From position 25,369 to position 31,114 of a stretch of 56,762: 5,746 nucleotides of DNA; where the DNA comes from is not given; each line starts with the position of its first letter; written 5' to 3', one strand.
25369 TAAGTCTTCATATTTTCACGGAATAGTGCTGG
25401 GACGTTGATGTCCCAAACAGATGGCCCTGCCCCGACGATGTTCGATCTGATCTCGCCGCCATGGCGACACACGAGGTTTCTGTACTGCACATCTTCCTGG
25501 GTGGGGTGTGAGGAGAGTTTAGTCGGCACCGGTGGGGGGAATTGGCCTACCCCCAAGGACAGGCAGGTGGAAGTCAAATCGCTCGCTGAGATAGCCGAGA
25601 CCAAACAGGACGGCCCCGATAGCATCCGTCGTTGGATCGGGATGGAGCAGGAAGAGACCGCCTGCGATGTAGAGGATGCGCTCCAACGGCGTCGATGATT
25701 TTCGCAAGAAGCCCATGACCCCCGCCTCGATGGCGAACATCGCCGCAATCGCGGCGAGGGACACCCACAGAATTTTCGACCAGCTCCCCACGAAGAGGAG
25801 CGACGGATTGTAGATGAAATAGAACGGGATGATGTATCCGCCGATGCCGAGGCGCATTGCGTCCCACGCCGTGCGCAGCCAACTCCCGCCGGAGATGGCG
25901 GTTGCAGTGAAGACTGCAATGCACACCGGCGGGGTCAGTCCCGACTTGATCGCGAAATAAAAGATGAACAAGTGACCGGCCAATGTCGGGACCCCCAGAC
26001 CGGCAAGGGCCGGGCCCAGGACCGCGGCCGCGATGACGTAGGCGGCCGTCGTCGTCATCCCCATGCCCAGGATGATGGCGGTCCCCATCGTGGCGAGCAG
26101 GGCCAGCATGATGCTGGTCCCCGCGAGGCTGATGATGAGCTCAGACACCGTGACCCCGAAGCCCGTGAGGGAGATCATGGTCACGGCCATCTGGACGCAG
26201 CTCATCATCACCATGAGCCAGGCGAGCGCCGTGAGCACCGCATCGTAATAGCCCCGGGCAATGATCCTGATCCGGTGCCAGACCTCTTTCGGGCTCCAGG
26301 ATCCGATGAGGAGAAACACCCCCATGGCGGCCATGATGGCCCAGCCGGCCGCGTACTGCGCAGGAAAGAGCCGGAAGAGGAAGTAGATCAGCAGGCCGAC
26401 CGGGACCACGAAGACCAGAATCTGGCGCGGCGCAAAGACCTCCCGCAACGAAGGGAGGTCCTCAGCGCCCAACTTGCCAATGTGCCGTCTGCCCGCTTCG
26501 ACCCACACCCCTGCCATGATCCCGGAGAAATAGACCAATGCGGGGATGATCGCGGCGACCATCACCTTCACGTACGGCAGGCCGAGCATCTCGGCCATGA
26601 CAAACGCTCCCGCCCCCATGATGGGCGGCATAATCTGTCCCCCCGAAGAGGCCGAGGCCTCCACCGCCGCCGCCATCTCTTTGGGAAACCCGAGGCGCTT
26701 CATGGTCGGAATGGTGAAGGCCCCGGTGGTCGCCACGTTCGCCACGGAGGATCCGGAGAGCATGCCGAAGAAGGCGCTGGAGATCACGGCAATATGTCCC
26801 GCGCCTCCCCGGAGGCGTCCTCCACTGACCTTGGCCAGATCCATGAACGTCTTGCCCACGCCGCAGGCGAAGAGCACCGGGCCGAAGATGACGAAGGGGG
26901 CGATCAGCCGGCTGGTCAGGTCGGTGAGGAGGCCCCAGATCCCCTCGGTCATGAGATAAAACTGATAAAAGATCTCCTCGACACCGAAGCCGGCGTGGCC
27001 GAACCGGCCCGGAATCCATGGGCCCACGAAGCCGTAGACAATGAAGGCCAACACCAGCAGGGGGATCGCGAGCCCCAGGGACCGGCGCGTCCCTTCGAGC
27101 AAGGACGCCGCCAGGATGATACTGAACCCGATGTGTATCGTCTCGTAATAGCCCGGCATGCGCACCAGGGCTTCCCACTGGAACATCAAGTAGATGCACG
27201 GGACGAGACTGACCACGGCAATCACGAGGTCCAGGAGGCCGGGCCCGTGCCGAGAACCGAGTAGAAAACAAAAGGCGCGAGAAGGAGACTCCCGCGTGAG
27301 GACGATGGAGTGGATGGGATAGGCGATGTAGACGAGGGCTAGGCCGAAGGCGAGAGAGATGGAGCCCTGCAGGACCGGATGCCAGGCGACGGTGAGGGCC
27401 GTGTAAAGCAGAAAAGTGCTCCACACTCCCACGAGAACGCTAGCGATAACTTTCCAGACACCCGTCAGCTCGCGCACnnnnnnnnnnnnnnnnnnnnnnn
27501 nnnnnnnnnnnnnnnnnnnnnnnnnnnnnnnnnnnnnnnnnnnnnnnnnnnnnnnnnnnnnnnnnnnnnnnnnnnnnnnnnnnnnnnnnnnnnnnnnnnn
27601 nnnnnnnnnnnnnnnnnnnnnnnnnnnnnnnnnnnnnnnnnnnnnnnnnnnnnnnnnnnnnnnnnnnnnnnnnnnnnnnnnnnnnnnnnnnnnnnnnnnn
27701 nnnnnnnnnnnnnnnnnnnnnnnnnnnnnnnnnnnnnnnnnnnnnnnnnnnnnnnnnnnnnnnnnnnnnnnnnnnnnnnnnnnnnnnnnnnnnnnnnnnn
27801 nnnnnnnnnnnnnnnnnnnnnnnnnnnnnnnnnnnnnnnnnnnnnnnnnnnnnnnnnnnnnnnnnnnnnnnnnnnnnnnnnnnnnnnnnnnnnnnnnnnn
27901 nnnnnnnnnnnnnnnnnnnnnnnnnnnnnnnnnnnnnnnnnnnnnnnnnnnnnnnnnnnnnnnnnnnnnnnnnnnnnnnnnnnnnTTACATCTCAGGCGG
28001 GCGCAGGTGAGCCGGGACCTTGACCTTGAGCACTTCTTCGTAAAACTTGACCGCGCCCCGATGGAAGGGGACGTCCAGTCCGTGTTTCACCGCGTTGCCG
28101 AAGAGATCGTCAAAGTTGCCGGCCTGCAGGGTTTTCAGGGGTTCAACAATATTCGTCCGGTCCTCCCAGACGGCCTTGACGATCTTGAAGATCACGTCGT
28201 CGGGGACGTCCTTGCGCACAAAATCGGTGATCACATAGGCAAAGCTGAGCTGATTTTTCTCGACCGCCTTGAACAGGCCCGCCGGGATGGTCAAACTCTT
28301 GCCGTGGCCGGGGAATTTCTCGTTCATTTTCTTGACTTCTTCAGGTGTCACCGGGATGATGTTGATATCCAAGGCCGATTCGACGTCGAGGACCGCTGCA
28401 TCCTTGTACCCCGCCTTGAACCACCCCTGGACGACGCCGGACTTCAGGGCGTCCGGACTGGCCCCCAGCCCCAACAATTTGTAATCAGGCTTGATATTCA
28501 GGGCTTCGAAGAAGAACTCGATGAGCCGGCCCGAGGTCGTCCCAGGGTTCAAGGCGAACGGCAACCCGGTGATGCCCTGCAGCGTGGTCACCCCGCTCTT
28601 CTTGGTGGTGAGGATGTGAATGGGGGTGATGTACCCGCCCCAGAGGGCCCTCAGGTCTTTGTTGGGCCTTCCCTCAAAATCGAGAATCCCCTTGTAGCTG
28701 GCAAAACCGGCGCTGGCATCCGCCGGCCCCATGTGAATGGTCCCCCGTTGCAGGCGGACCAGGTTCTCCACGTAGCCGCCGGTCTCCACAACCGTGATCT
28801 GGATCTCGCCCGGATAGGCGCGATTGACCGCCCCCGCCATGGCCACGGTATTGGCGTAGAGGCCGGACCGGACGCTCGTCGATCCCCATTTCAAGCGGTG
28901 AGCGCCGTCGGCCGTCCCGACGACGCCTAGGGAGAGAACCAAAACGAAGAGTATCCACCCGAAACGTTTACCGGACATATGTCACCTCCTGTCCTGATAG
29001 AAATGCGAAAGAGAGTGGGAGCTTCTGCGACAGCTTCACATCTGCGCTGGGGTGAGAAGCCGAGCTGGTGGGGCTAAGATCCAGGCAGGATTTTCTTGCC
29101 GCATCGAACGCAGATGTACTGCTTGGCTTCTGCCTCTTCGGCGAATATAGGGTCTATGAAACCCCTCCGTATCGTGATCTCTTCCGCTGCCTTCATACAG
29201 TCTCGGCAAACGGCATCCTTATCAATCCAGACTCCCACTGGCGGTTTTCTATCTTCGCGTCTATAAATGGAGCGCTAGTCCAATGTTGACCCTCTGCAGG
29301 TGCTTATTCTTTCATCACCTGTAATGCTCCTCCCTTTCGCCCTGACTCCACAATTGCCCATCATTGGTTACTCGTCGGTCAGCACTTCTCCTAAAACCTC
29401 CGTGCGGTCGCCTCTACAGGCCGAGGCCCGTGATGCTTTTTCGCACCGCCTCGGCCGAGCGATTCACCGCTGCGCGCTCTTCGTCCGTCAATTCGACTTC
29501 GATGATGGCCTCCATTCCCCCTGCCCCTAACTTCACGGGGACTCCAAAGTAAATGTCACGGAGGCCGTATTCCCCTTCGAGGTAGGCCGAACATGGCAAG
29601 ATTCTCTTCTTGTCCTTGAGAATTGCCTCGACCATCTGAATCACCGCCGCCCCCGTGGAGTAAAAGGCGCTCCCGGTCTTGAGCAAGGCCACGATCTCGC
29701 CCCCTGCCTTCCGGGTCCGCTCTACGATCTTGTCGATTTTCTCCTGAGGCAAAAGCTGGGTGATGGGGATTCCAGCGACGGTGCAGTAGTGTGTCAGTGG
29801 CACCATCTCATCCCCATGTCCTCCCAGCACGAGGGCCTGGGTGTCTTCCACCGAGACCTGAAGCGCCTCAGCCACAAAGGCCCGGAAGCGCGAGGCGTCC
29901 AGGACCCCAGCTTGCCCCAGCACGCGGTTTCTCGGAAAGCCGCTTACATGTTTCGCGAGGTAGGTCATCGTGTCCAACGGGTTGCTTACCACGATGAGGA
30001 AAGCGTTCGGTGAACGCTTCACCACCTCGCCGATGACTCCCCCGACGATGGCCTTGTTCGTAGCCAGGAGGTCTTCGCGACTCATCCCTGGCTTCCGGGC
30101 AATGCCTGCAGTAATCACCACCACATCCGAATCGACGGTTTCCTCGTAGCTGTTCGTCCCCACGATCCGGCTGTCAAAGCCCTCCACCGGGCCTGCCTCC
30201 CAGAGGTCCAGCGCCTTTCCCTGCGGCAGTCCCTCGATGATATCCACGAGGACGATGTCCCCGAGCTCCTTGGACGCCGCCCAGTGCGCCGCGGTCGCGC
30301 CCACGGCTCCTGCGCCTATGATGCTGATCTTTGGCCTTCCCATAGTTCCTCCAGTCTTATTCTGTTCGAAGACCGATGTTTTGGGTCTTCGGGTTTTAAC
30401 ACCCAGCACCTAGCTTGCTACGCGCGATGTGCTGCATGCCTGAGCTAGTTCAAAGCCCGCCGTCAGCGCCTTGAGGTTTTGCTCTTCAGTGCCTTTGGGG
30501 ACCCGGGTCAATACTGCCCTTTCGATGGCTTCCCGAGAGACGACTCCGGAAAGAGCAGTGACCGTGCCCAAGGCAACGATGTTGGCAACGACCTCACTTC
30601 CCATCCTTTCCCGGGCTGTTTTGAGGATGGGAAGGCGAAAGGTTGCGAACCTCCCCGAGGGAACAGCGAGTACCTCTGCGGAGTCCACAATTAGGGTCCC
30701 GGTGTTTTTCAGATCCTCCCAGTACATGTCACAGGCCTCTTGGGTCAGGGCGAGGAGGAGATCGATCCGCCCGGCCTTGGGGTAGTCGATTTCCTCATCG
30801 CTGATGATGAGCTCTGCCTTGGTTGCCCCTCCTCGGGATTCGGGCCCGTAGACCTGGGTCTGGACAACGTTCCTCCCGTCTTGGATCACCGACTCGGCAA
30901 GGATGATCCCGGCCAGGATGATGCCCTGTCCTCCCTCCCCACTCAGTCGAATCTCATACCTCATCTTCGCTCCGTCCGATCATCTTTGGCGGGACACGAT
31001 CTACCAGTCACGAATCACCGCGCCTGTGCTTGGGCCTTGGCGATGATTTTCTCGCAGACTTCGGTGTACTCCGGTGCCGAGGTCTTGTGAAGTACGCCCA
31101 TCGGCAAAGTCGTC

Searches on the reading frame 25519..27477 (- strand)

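Call 50: search_protein_families(library=pfam, proteins=[window:25519-27477:-], max_evalue=0.00001)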
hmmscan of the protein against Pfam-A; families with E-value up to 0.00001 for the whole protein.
window:25519-27477:- (652 aa): 1 family
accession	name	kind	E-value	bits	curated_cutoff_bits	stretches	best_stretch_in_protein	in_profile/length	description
PF06808.19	DctM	-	7.4e-77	259.3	23.8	1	126-565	6-409/413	Tripartite ATP-independent periplasmic transporter, DctM component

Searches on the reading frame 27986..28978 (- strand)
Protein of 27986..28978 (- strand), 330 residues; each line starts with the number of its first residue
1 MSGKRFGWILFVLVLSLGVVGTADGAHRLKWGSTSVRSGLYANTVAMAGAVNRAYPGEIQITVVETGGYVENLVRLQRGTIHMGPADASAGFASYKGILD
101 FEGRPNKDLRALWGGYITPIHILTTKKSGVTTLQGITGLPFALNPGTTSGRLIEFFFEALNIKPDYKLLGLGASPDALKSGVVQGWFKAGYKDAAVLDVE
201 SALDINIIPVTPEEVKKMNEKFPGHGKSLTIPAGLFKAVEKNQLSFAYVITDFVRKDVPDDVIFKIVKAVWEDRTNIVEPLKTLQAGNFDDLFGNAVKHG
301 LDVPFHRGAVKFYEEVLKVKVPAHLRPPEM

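Call 50: search_protein_families(library=pfam, proteins=[window:27986-28978:-], max_evalue=0.00001)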
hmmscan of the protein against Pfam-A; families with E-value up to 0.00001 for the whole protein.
window:27986-28978:- (330 aa): 1 family
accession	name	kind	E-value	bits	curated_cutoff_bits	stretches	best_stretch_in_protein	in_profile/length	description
PF16868.10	NMT1_3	-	1.6e-40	140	27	1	40-315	10-287/289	NMT1-like family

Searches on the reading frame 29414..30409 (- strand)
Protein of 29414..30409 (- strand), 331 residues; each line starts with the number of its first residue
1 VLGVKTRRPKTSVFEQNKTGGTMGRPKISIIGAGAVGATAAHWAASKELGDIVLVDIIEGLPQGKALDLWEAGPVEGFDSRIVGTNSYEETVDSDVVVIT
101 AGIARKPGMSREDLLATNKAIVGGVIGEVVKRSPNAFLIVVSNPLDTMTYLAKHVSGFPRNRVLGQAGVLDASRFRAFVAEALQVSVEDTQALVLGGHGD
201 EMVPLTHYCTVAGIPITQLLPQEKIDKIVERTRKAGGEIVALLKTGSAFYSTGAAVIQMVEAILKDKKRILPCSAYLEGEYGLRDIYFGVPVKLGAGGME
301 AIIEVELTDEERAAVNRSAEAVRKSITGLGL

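Call 50: search_protein_families(library=pfam, proteins=[window:29414-30409:-], max_evalue=0.00001)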
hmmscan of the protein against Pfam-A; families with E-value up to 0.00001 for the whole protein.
window:29414-30409:- (331 aa): 2 families
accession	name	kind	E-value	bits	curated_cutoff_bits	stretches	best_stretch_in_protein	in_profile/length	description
PF00056.29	Ldh_1_N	-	1.4e-38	132.5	27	1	27-165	2-141/141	lactate/malate dehydrogenase, NAD binding domain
PF02866.23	Ldh_1_C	-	1.5e-34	119.9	22.6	1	170-327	3-168/174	lactate/malate dehydrogenase, alpha/beta C-terminal domain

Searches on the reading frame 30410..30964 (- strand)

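Call 50: search_protein_families(library=pfam, proteins=[window:30410-30964:-], max_evalue=0.00001)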
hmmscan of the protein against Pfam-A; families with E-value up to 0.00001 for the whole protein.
window:30410-30964:- (184 aa): 1 family
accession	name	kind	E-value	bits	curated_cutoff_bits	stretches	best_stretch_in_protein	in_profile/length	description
PF01558.24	POR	-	9.1e-36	124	27.4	1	11-172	1-173/173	Pyruvate ferredoxin/flavodoxin oxidoreductase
